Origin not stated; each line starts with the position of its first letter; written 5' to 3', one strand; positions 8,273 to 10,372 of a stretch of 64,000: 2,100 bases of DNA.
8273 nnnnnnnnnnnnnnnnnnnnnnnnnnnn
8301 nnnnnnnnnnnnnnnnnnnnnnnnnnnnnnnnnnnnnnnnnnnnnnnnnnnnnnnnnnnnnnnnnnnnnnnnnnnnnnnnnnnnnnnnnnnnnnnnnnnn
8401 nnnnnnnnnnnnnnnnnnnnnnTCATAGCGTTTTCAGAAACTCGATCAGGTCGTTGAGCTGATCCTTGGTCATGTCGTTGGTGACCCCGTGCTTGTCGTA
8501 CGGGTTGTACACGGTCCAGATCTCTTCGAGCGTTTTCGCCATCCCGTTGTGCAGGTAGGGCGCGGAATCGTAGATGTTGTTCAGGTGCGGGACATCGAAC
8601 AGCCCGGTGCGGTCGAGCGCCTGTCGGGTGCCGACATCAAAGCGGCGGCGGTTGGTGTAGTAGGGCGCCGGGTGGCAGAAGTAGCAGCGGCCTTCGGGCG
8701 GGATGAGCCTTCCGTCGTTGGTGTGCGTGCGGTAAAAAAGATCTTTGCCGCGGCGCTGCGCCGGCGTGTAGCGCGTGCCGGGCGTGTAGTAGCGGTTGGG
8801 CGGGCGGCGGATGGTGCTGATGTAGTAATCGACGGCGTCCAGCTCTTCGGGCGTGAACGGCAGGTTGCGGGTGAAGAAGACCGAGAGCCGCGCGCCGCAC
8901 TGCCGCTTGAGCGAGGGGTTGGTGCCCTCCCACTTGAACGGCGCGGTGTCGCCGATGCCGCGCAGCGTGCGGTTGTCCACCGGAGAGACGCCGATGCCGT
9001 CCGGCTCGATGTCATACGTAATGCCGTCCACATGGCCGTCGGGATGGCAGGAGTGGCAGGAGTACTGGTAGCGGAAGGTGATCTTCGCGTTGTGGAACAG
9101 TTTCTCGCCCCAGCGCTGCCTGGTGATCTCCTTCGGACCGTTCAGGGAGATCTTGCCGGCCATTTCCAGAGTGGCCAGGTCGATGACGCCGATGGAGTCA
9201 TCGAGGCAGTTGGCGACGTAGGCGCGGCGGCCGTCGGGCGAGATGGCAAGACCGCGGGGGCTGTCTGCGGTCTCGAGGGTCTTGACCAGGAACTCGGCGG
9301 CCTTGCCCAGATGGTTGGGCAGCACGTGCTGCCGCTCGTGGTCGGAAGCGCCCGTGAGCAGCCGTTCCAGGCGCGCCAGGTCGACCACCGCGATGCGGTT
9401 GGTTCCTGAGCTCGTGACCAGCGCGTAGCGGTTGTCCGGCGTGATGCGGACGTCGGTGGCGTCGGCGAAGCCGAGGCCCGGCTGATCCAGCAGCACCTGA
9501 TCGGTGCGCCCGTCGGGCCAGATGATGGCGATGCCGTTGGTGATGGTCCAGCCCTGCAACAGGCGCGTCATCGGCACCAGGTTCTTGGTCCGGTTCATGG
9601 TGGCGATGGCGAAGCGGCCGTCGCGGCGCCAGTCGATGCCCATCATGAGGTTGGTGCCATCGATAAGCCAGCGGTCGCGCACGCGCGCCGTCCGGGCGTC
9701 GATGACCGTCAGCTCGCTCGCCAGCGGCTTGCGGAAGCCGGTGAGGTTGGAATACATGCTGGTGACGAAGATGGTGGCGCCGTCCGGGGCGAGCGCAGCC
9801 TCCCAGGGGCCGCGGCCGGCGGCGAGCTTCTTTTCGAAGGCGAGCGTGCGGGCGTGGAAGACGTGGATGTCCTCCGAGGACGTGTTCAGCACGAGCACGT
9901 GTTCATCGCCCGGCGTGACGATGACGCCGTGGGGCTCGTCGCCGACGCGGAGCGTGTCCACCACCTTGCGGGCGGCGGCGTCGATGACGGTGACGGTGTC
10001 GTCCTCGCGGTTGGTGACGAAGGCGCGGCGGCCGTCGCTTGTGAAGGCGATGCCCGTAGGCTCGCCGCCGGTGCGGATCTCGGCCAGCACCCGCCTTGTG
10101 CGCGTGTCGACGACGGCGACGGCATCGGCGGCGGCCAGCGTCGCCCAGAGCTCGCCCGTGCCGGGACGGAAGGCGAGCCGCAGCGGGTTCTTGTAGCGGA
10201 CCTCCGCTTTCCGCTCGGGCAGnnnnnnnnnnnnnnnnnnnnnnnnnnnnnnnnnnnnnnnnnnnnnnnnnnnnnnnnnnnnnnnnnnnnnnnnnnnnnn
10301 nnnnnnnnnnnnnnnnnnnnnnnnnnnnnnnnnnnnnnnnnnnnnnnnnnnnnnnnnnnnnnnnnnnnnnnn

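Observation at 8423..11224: Tri-modular decaheme protein: duplicated tetraheme module + YVTN propeller + di-heme peroxidase/MauG-like domain in one polypeptide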

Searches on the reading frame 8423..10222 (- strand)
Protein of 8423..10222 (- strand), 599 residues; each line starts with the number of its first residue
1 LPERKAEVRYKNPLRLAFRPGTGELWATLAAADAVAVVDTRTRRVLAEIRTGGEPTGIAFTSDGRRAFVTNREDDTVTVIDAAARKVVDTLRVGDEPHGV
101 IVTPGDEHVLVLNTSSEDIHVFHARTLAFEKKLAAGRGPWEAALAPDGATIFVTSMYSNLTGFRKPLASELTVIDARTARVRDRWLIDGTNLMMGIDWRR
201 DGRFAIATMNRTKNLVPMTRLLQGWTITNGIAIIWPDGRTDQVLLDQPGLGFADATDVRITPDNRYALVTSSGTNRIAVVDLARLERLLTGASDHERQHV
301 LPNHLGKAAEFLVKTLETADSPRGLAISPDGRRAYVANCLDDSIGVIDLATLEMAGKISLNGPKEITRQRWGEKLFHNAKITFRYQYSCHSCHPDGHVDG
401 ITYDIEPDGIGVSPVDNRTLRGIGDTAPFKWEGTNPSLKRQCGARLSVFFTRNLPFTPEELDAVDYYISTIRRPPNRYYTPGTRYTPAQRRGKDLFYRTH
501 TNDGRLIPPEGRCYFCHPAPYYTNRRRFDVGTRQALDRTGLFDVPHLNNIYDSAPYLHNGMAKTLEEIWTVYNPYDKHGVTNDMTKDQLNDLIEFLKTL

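Call 37: search_protein_representatives(protein=window:8423-10222:-)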
Query: 599 residues. Proteins with E-value up to 0.001 (for the whole library): 48207; up to 1e-10: 19649; up to 1e-30: 1473. The best 150 are listed.
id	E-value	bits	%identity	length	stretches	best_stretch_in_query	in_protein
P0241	7.0e-264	893.2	65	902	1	4-599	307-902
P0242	9.3e-243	823.5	61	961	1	2-599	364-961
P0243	1.1e-210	717.6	62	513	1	87-599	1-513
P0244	2.4e-189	647.1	64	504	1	7-458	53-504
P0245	8.9e-175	599.0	50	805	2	8-537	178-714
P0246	5.2e-171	586.5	37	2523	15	11-159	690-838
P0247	6.6e-162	556.5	44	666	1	3-599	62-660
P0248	2.1e-145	502.0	42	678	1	9-599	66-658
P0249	1.3e-142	492.8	43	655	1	6-598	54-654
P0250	8.8e-140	483.4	42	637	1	11-598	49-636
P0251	3.5e-138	478.1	43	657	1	6-598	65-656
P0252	9.2e-137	473.4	40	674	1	6-597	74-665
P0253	2.1e-134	465.6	41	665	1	7-599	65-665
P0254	7.7e-132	457.2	41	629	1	6-599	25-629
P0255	1.1e-131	456.6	40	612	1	8-599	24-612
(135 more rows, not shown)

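Call 59: find_homologous_proteins(query=P0247, max_evalue=1e-10)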
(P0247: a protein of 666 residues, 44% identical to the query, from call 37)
Query P0247 (666 aa): 3143 proteins with E <= 1e-10 among 8000 candidates; the best 120 are listed.
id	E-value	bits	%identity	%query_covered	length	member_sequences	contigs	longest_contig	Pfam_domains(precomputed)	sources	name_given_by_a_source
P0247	0.0e+0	1519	100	100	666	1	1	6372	PF22494.4,PF09086.17,PF10282.16,PF25174.2,PF03150.20,PF21783.3,PF02239.23,PF01436.28,PF08450.19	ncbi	ncbi:MAG: beta-propeller fold lactonase family protein [bacterium]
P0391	0.0e+0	1166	75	100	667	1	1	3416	PF22494.4,PF10282.16,PF25174.2,PF03150.20,PF21783.3,PF02239.23,PF24684.2,PF01436.28,PF21419.3,PF00034.27,PF08450.19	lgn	-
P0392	0.0e+0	1093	71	99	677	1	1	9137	PF22494.4,PF10282.16,PF25174.2,PF03150.20,PF21783.3,PF02239.23,PF24684.2,PF07676.19,PF00034.27,PF08450.19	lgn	-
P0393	0.0e+0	1069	69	100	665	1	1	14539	PF22494.4,PF10282.16,PF25174.2,PF03150.20,PF21783.3,PF02239.23,PF24684.2,PF01436.28,PF00034.27,PF08450.19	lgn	-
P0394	0.0e+0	1038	67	99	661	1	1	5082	PF22494.4,PF10282.16,PF25174.2,PF03150.20,PF21783.3,PF02239.23,PF24684.2,PF00034.27,PF08450.19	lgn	-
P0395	0.0e+0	1022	67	99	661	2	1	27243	PF22494.4,PF10282.16,PF25174.2,PF03150.20,PF21783.3,PF02239.23,PF00034.27,PF08450.19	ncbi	ncbi:MAG: beta-propeller fold lactonase family protein [bacterium]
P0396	7.9e-293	991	67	96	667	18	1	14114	PF22494.4,PF10282.16,PF25174.2,PF03150.20,PF21783.3,PF02239.23,PF01436.28,PF07676.19,PF00034.27,PF08450.19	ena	-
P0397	4.9e-283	959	64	98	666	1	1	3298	PF22494.4,PF10282.16,PF25174.2,PF03150.20,PF21783.3,PF02239.23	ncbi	-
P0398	9.2e-277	938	62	99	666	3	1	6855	PF22494.4,PF10282.16,PF25174.2,PF01731.27,PF03150.20,PF21783.3,PF02239.23,PF00034.27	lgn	-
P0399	4.9e-276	935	63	95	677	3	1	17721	PF22494.4,PF10282.16,PF25174.2,PF03150.20,PF21783.3,PF02239.23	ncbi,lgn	ncbi:MAG: hypothetical protein ACE5HQ_10730 [Gemmatimonadota bacterium]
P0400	1.5e-274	930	62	98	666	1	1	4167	PF22494.4,PF10282.16,PF25174.2,PF03150.20,PF21783.3,PF00034.27,PF08450.19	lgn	-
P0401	1.0e-271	921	62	97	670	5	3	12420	PF22494.4,PF10282.16,PF25174.2,PF01731.27,PF03150.20,PF21783.3,PF02239.23,PF00034.27,PF08450.19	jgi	jgi:YVTN family beta-propeller protein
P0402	4.3e-271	919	62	97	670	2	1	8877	PF22494.4,PF10282.16,PF25174.2,PF03150.20,PF21783.3,PF02239.23,PF08450.19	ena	-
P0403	7.9e-271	918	61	97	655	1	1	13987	PF22494.4,PF10282.16,PF25174.2,PF23381.2,PF01731.27,PF03150.20,PF21783.3,PF02239.23,PF00034.27,PF08450.19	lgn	-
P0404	2.3e-270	917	60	100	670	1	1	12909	PF22494.4,PF10282.16,PF25174.2,PF03150.20,PF21783.3,PF02239.23,PF08450.19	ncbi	-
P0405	3.4e-270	916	61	98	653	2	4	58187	PF22494.4,PF10282.16,PF25174.2,PF03150.20,PF21783.3,PF02239.23,PF08450.19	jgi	jgi:YVTN family beta-propeller protein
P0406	2.9e-269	913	61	98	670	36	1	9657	PF22494.4,PF10282.16,PF25174.2,PF03150.20,PF21783.3,PF02239.23,PF08450.19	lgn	-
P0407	3.2e-269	913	62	97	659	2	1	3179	PF22494.4,PF10282.16,PF25174.2,PF03150.20,PF21783.3,PF00034.27,PF08450.19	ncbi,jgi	jgi:YVTN family beta-propeller protein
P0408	3.3e-268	910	60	97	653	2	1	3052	PF22494.4,PF10282.16,PF25174.2,PF01731.27,PF03150.20,PF21783.3,PF02239.23,PF24684.2,PF07676.19,PF00034.27,PF08450.19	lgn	-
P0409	8.3e-268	908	61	95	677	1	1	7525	PF22494.4,PF10282.16,PF25174.2,PF03150.20,PF21783.3,PF02239.23,PF01436.28,PF00034.27,PF08450.19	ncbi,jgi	-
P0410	1.0e-267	908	61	96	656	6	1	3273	PF22494.4,PF10282.16,PF25174.2,PF03150.20,PF21783.3,PF02239.23,PF08450.19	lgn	-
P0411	1.7e-266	904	60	99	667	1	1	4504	PF22494.4,PF10282.16,PF25174.2,PF03150.20,PF21783.3,PF00034.27,PF08450.19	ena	-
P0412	2.1e-266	904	60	99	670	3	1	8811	PF22494.4,PF10282.16,PF25174.2,PF03150.20,PF21783.3,PF02239.23,PF08450.19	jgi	jgi:YVTN family beta-propeller protein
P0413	1.0e-264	898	61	96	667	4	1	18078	PF22494.4,PF10282.16,PF25174.2,PF03150.20,PF21783.3,PF02239.23,PF00034.27,PF08450.19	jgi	jgi:YVTN family beta-propeller protein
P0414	2.0e-264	897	61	97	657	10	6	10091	PF22494.4,PF10282.16,PF25174.2,PF03150.20,PF21783.3,PF08450.19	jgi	jgi:YVTN family beta-propeller protein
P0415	2.2e-264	897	59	99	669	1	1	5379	PF22494.4,PF10282.16,PF25174.2,PF03150.20,PF21783.3,PF02239.23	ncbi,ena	-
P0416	4.8e-264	896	60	96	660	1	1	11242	PF22494.4,PF10282.16,PF25174.2,PF03150.20,PF21783.3,PF02239.23,PF24684.2,PF01436.28,PF07676.19,PF00034.27,PF08450.19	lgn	-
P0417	8.2e-264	895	61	99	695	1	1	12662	PF22494.4,PF10282.16,PF25174.2,PF03150.20,PF21783.3,PF02239.23,PF00034.27,PF08450.19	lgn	-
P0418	1.9e-262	891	59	97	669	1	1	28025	PF22494.4,PF10282.16,PF25174.2,PF03150.20,PF21783.3,PF00034.27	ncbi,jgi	jgi:YVTN family beta-propeller protein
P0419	2.3e-261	887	60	94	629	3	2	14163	PF22494.4,PF10282.16,PF25174.2,PF03150.20,PF21783.3,PF02239.23,PF00034.27,PF08450.19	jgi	jgi:YVTN family beta-propeller protein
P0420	3.3e-261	886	60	96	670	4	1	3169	PF22494.4,PF10282.16,PF25174.2,PF03150.20,PF21783.3,PF02239.23,PF00034.27,PF08450.19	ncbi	-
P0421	4.5e-260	883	59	96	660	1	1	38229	PF22494.4,PF10282.16,PF25174.2,PF01731.27,PF03150.20,PF21783.3,PF02239.23,PF24684.2,PF01436.28,PF08450.19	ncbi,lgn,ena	-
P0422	4.8e-260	883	59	98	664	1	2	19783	PF22494.4,PF10282.16,PF25174.2,PF03150.20,PF21783.3,PF02239.23,PF00034.27,PF08450.19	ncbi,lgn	ncbi:MAG: hypothetical protein ACE5PT_05310 [Gemmatimonadales bacterium]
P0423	5.6e-260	882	61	95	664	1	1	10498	PF22494.4,PF10282.16,PF03150.20,PF21783.3,PF00034.27,PF08450.19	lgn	-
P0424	5.8e-260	882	58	97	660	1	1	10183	PF22494.4,PF10282.16,PF25174.2,PF01731.27,PF03150.20,PF21783.3,PF02239.23,PF24684.2,PF01436.28,PF08450.19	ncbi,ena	-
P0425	7.0e-260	882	59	96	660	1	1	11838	PF22494.4,PF10282.16,PF25174.2,PF01731.27,PF03150.20,PF21783.3,PF02239.23,PF24684.2,PF01436.28,PF08450.19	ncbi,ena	-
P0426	1.2e-258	878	59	97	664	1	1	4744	PF22494.4,PF10282.16,PF25174.2,PF03150.20,PF21783.3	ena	-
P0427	8.7e-258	875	59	96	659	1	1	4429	PF22494.4,PF10282.16,PF25174.2,PF01731.27,PF03150.20,PF21783.3,PF02239.23,PF24684.2,PF00034.27,PF08450.19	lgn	-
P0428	1.4e-256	871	58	96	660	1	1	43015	PF22494.4,PF10282.16,PF25174.2,PF03150.20,PF21783.3,PF02239.23,PF24684.2,PF01436.28,PF08450.19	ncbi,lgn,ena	-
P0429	2.1e-256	871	59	94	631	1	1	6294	PF22494.4,PF10282.16,PF25174.2,PF01731.27,PF03150.20,PF21783.3,PF24684.2,PF08450.19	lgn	-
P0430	1.7e-254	864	57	99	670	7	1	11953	PF10282.16,PF25174.2,PF03150.20,PF21783.3,PF00034.27,PF08450.19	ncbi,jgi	jgi:YVTN family beta-propeller protein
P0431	3.4e-254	863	57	98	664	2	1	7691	PF10282.16,PF03150.20,PF21783.3,PF02239.23,PF00034.27,PF08450.19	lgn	-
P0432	3.8e-254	863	59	98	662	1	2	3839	PF22494.4,PF10282.16,PF25174.2,PF03150.20,PF21783.3,PF02239.23,PF08450.19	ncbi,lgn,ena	-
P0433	1.2e-253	861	63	90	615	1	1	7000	PF22494.4,PF10282.16,PF25174.2,PF03150.20,PF21783.3,PF02239.23,PF00034.27,PF08450.19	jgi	jgi:YVTN family beta-propeller protein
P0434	1.6e-253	861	57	98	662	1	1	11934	PF22494.4,PF10282.16,PF25174.2,PF03150.20,PF21783.3,PF02239.23,PF00034.27,PF08450.19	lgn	-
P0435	3.2e-253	860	57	98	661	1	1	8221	PF22494.4,PF10282.16,PF25174.2,PF01731.27,PF03150.20,PF21783.3,PF02239.23,PF08450.19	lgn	-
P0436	4.3e-252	856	58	95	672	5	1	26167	PF22494.4,PF10282.16,PF25174.2,PF01731.27,PF03150.20,PF21783.3,PF02239.23,PF00034.27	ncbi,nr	ncbi:MAG: beta-propeller fold lactonase family protein [Bacteroidetes bacterium]|nr:beta-propeller f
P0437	1.6e-250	851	58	99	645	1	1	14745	PF22494.4,PF10282.16,PF03150.20,PF21783.3,PF02239.23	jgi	jgi:YVTN family beta-propeller protein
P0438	1.3e-249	848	56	97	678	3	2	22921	PF22494.4,PF10282.16,PF25174.2,PF03150.20,PF21783.3,PF02239.23,PF00034.27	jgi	jgi:YVTN family beta-propeller protein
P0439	2.1e-248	844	57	95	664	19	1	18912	PF22494.4,PF10282.16,PF01731.27,PF03150.20,PF21783.3,PF02239.23,PF08450.19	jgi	-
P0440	3.6e-248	843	56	99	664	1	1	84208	PF22494.4,PF10282.16,PF25174.2,PF01731.27,PF03150.20,PF21783.3,PF02239.23,PF01436.28,PF00034.27,PF08450.19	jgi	jgi:YVTN family beta-propeller protein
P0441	6.2e-246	836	56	99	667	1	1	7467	PF22494.4,PF10282.16,PF25174.2,PF01731.27,PF03150.20,PF21783.3,PF02239.23,PF24684.2,PF08450.19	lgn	-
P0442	7.7e-246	836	57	94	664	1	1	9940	PF22494.4,PF10282.16,PF25174.2,PF03150.20,PF21783.3,PF02239.23,PF01436.28,PF00034.27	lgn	-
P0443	1.7e-245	834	54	98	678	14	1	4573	PF22494.4,PF10282.16,PF25174.2,PF03150.20,PF21783.3,PF02239.23,PF16819.12,PF07676.19,PF23749.2,PF00034.27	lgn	-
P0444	1.2e-244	832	54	98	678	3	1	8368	PF22494.4,PF10282.16,PF25174.2,PF03150.20,PF21783.3,PF02239.23,PF00034.27,PF08450.19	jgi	-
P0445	1.7e-244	831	57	94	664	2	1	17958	PF22494.4,PF10282.16,PF03150.20,PF21783.3,PF02239.23,PF01436.28,PF00034.27,PF08450.19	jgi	-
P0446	3.4e-244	830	58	94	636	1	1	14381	PF22494.4,PF10282.16,PF03150.20,PF21783.3,PF02239.23,PF01436.28,PF08450.19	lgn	-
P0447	1.1e-243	828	56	97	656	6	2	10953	PF22494.4,PF10282.16,PF25174.2,PF03150.20,PF21783.3,PF16819.12,PF01436.28,PF00034.27,PF08450.19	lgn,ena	-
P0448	5.7e-242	823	54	99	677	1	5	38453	PF25174.2,PF23381.2,PF03150.20,PF21783.3,PF02239.23,PF07676.19,PF00034.27,PF08450.19,PF22494.4,PF10282.16,PF26550.2,PF16819.12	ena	-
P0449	5.7e-242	823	55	99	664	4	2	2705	PF22494.4,PF10282.16,PF25174.2,PF03150.20,PF21783.3,PF02239.23,PF00034.27,PF08450.19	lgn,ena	-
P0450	6.2e-242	823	55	97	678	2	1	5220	PF22494.4,PF10282.16,PF25174.2,PF03150.20,PF21783.3,PF02239.23,PF07676.19,PF00034.27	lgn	-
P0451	9.1e-242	822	56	98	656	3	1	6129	PF22494.4,PF10282.16,PF25174.2,PF03150.20,PF21783.3,PF02239.23,PF07676.19,PF00034.27,PF08450.19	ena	-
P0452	1.1e-241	822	54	98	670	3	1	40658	PF22494.4,PF10282.16,PF25174.2,PF03150.20,PF21783.3,PF02239.23,PF16819.12,PF00034.27,PF08450.19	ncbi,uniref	ncbi:hypothetical protein MNBD_BACTEROID01-791 [hydrothermal vent metagenome]|uniref:Cytochrome c do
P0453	1.4e-241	822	55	99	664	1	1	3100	PF22494.4,PF10282.16,PF03150.20,PF21783.3,PF02239.23,PF24684.2,PF01436.28,PF00034.27,PF08450.19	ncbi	-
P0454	5.7e-241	820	55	97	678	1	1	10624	PF22494.4,PF10282.16,PF25174.2,PF03150.20,PF21783.3,PF02239.23,PF16819.12,PF07676.19,PF00034.27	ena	-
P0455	2.5e-240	817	54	99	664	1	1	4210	PF22494.4,PF10282.16,PF25174.2,PF03150.20,PF21783.3,PF02239.23,PF01436.28,PF00034.27,PF08450.19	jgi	jgi:YVTN family beta-propeller protein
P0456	3.0e-240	817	54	98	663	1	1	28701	PF22494.4,PF10282.16,PF25174.2,PF03150.20,PF21783.3,PF02239.23,PF01436.28,PF00034.27,PF08450.19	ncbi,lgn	-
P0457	5.3e-240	816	53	98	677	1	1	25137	PF22494.4,PF10282.16,PF25174.2,PF03150.20,PF21783.3,PF02239.23,PF00034.27,PF08450.19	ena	-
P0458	1.0e-239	815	55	95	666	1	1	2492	PF22494.4,PF10282.16,PF25174.2,PF03150.20,PF21783.3,PF00034.27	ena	-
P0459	1.2e-239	815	55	98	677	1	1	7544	PF22494.4,PF10282.16,PF25174.2,PF03150.20,PF21783.3,PF02239.23,PF00034.27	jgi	jgi:YVTN family beta-propeller protein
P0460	1.2e-239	815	55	98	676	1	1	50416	PF22494.4,PF10282.16,PF03150.20,PF21783.3,PF02239.23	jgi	-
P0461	1.5e-239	815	54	97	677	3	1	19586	PF22494.4,PF10282.16,PF25174.2,PF03150.20,PF21783.3,PF02239.23,PF16819.12,PF00034.27,PF08450.19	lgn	-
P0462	2.5e-239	814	55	96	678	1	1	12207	PF25174.2,PF23381.2,PF01731.27,PF03150.20,PF12894.14,PF21783.3,PF02239.23,PF07676.19,PF00034.27,PF08450.19,PF22494.4,PF10282.16,PF26550.2,PF16819.12,PF23414.2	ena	-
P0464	9.7e-239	812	55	95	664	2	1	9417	PF22494.4,PF10282.16,PF25174.2,PF03150.20,PF21783.3,PF01436.28,PF00034.27,PF08450.19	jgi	-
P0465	1.0e-238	812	54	95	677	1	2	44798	PF22494.4,PF10282.16,PF25174.2,PF03150.20,PF21783.3,PF02239.23,PF16819.12,PF00034.27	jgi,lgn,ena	-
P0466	1.3e-238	812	53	98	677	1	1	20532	PF22494.4,PF10282.16,PF25174.2,PF03150.20,PF21783.3,PF02239.23,PF16819.12,PF00034.27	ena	-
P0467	1.7e-238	811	54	98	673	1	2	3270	PF25174.2,PF01731.27,PF03150.20,PF21783.3,PF02239.23,PF07676.19,PF00034.27,PF08450.19,PF22494.4,PF10282.16,PF16819.12,PF23414.2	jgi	jgi:YVTN family beta-propeller protein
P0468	1.8e-238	811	54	98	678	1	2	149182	PF22494.4,PF10282.16,PF25174.2,PF03150.20,PF21783.3,PF02239.23,PF00034.27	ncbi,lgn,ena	-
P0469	5.3e-238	810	54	96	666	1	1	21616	PF22494.4,PF10282.16,PF25174.2,PF01731.27,PF03150.20,PF21783.3,PF02239.23,PF00034.27,PF08450.19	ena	-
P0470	9.0e-238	809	53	98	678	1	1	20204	PF22494.4,PF10282.16,PF25174.2,PF03150.20,PF21783.3,PF02239.23,PF00034.27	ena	-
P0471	1.2e-237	809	54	98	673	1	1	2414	PF25174.2,PF01731.27,PF03150.20,PF21783.3,PF02239.23,PF07676.19,PF00034.27,PF08450.19,PF22494.4,PF10282.16,PF16819.12,PF23414.2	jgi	jgi:YVTN family beta-propeller protein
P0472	1.3e-237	809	55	96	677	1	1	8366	PF22494.4,PF10282.16,PF25174.2,PF03150.20,PF21783.3,PF02239.23,PF00034.27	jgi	jgi:YVTN family beta-propeller protein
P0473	1.3e-237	808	54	98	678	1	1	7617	PF25174.2,PF23381.2,PF01731.27,PF03150.20,PF21783.3,PF02239.23,PF07676.19,PF00034.27,PF08450.19,PF22494.4,PF10282.16,PF26550.2,PF16819.12,PF23414.2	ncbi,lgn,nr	ncbi:MAG: hypothetical protein EPN88_09535 [Bacteroidetes bacterium]|nr:MAG: hypothetical protein EP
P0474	1.5e-237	808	53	97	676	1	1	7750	PF22494.4,PF10282.16,PF25174.2,PF03150.20,PF21783.3,PF02239.23,PF00034.27,PF08450.19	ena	-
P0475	1.8e-237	808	54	98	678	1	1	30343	PF22494.4,PF10282.16,PF25174.2,PF01731.27,PF03150.20,PF21783.3,PF02239.23,PF16819.12,PF07676.19,PF08450.19,PF23414.2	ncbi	-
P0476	2.7e-237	807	54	98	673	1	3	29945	PF22494.4,PF10282.16,PF25174.2,PF01731.27,PF03150.20,PF21783.3,PF02239.23,PF01436.28,PF00034.27,PF08450.19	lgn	-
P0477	3.8e-237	807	53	99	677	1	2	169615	PF22494.4,PF10282.16,PF25174.2,PF03150.20,PF21783.3,PF02239.23,PF16819.12,PF00034.27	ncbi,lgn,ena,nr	ncbi:MAG: beta-propeller fold lactonase family protein [Bacteroidales bacterium]|nr:beta-propeller f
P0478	4.6e-237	807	54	97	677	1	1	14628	PF22494.4,PF10282.16,PF25174.2,PF03150.20,PF21783.3,PF02239.23,PF16819.12,PF00034.27,PF08450.19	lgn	-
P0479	1.8e-236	805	53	99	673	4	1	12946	PF22494.4,PF10282.16,PF25174.2,PF01731.27,PF03150.20,PF21783.3,PF02239.23,PF07676.19,PF00034.27,PF08450.19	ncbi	-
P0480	2.2e-236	804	54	98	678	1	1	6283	PF22494.4,PF10282.16,PF25174.2,PF03150.20,PF21783.3,PF00034.27,PF08450.19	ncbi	-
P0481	2.4e-236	804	54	97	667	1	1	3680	PF22494.4,PF10282.16,PF25174.2,PF03150.20,PF21783.3,PF02239.23,PF00034.27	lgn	-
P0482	2.5e-236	804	54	95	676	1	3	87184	PF22494.4,PF10282.16,PF25174.2,PF03150.20,PF21783.3,PF02239.23,PF07676.19,PF00034.27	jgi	-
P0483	5.1e-236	803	54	98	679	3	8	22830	PF22494.4,PF10282.16,PF25174.2,PF01731.27,PF03150.20,PF21783.3,PF02239.23,PF07676.19,PF23749.2,PF08450.19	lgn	-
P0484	6.0e-236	803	54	95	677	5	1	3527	PF22494.4,PF10282.16,PF25174.2,PF03150.20,PF21783.3,PF02239.23,PF00034.27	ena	-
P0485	6.2e-236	803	53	98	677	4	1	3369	PF22494.4,PF10282.16,PF25174.2,PF03150.20,PF21783.3,PF02239.23,PF00034.27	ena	-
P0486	8.3e-236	803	53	96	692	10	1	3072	PF22494.4,PF10282.16,PF25174.2,PF03150.20,PF21783.3,PF02239.23,PF00034.27,PF08450.19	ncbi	-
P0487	1.0e-235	802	54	95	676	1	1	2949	PF25174.2,PF23381.2,PF01731.27,PF03150.20,PF12894.14,PF21783.3,PF02239.23,PF00034.27,PF08450.19,PF22494.4,PF10282.16,PF16819.12,PF23414.2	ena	-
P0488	1.1e-235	802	53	99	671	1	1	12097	PF22494.4,PF10282.16,PF03150.20,PF21783.3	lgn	-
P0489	1.5e-235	802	53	98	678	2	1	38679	PF22494.4,PF10282.16,PF25174.2,PF01731.27,PF03150.20,PF21783.3,PF02239.23,PF16819.12,PF07676.19,PF00034.27,PF08450.19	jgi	jgi:YVTN family beta-propeller protein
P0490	1.6e-235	802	55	98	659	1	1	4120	PF22494.4,PF10282.16,PF25174.2,PF03150.20,PF21783.3,PF02239.23,PF08450.19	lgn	-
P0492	1.8e-235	801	52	98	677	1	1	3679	PF22494.4,PF10282.16,PF25174.2,PF01731.27,PF03150.20,PF21783.3,PF02239.23,PF16819.12,PF00034.27,PF08450.19,PF23414.2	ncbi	-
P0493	1.9e-235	801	54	95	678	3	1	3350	PF22494.4,PF10282.16,PF25174.2,PF03150.20,PF21783.3,PF02239.23,PF00034.27,PF08450.19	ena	-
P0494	1.9e-235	801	53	99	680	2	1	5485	PF22494.4,PF10282.16,PF25174.2,PF03150.20,PF21783.3,PF02239.23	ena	-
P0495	4.8e-235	800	54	95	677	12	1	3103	PF22494.4,PF10282.16,PF25174.2,PF03150.20,PF21783.3,PF02239.23,PF00034.27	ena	-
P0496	1.2e-234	799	52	98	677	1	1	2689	PF22494.4,PF10282.16,PF25174.2,PF01731.27,PF03150.20,PF21783.3,PF02239.23,PF16819.12,PF00034.27,PF08450.19,PF23414.2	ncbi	-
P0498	2.2e-234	798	54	99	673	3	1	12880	PF22494.4,PF10282.16,PF25174.2,PF01731.27,PF03150.20,PF21783.3,PF02239.23,PF00034.27,PF08450.19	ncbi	-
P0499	3.0e-234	797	52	98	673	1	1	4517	PF22494.4,PF10282.16,PF25174.2,PF03150.20,PF21783.3,PF02239.23,PF07676.19,PF08450.19,PF23414.2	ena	-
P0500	3.8e-234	797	54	95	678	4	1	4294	PF22494.4,PF10282.16,PF25174.2,PF03150.20,PF21783.3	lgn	-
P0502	5.5e-234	796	52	96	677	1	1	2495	PF22494.4,PF10282.16,PF25174.2,PF03150.20,PF21783.3,PF02239.23,PF16819.12,PF00034.27,PF08450.19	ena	-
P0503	6.1e-234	796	53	98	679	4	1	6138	PF22494.4,PF10282.16,PF25174.2,PF01731.27,PF03150.20,PF21783.3,PF02239.23,PF16819.12,PF07676.19,PF08450.19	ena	-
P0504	7.9e-234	796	54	98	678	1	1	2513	PF22494.4,PF10282.16,PF25174.2,PF03150.20,PF21783.3,PF02239.23,PF00034.27,PF08450.19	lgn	-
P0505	8.1e-234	796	54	95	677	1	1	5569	PF22494.4,PF10282.16,PF25174.2,PF03150.20,PF21783.3,PF02239.23,PF00034.27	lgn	-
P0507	1.1e-233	795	53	99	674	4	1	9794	PF25174.2,PF23381.2,PF01731.27,PF03150.20,PF21783.3,PF02239.23,PF07676.19,PF00034.27,PF08450.19,PF22494.4,PF10282.16,PF23749.2,PF23414.2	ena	-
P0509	4.9e-233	793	56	95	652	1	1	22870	PF22494.4,PF10282.16,PF25174.2,PF03150.20,PF21783.3,PF02239.23,PF00034.27,PF08450.19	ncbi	-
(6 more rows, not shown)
